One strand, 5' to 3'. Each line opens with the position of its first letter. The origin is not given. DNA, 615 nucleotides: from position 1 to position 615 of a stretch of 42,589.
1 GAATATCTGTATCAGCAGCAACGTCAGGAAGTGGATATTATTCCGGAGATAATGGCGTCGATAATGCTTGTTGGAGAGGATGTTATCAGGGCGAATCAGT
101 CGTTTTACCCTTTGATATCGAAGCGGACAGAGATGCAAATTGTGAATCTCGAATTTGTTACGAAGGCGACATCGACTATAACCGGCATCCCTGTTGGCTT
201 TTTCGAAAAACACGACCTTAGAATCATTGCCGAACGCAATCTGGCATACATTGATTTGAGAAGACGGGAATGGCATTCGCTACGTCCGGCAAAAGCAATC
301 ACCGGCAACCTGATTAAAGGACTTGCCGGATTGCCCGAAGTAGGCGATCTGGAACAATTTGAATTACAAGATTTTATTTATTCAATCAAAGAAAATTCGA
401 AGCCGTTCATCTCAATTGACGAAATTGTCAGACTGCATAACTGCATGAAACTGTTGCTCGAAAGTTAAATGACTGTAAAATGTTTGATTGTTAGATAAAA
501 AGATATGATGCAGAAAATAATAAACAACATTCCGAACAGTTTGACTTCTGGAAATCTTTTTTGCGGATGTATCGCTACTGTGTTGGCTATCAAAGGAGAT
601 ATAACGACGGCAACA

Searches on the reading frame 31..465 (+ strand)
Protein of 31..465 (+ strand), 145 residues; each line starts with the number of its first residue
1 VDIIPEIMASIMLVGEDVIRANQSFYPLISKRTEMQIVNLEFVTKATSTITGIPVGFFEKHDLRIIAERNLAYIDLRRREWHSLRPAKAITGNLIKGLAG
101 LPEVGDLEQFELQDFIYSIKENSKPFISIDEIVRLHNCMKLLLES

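Call 97: search_protein_families(library=padloc, alignment_id=A7, max_evalue=0.00001)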
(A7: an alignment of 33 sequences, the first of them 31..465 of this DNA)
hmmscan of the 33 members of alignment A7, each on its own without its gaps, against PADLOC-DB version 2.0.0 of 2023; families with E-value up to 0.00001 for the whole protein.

A. member 1, window:31-465:+ (145 aa): 0 families

B. families by the number of members that match (of 33 scanned): 3 families
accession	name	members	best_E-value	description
PDLC02506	BrxL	1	4e-15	BrxL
PDLC03838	DolB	1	2.8e-11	-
PDLC04232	IetA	1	2.2e-07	-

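Call 98: search_protein_families(library=pfam, alignment_id=A7, max_evalue=0.00001)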
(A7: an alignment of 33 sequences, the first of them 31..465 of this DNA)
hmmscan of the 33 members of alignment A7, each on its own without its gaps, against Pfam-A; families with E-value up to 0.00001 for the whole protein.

A. member 1, window:31-465:+ (145 aa): 0 families

B. families by the number of members that match (of 33 scanned): 66 families (the first 25 are shown)
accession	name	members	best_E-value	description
PF17132.9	Glyco_hydro_106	1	6.5e-172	alpha-L-rhamnosidase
PF01134.28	GIDA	1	4.1e-158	Glucose inhibited division protein A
PF04166.17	PdxA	1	4.6e-92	Pyridoxal phosphate biosynthetic protein PdxA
PF03331.19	LpxC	1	4.3e-87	UDP-3-O-acyl N-acetylglycosamine deacetylase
PF04298.18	Zn_peptidase_2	1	4.4e-83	Putative neutral zinc metallopeptidase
PF05362.19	Lon_C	1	7.7e-81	Lon protease (S16) C-terminal proteolytic domain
PF00006.31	ATP-synt_ab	1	5.3e-79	ATP synthase alpha/beta family, nucleotide-binding domain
PF13382.11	Adenine_deam_C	1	3.2e-59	Adenine deaminase C-terminal domain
PF02190.22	LON_substr_bdg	1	3.2e-46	ATP-dependent protease La (LON) substrate-binding domain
PF02525.22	Flavodoxin_2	1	5.5e-46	Flavodoxin-like fold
PF00306.32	ATP-synt_ab_C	1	3.1e-40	ATP synthase alpha/beta chain, C terminal domain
PF01232.29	Mannitol_dh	1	1e-37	Mannitol dehydrogenase Rossmann domain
PF00588.24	SpoU_methylase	1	2.6e-37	SpoU rRNA Methylase family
PF08125.19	Mannitol_dh_C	1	1.2e-36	Mannitol dehydrogenase C-terminal domain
PF00753.33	Lactamase_B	1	3.1e-36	Metallo-beta-lactamase superfamily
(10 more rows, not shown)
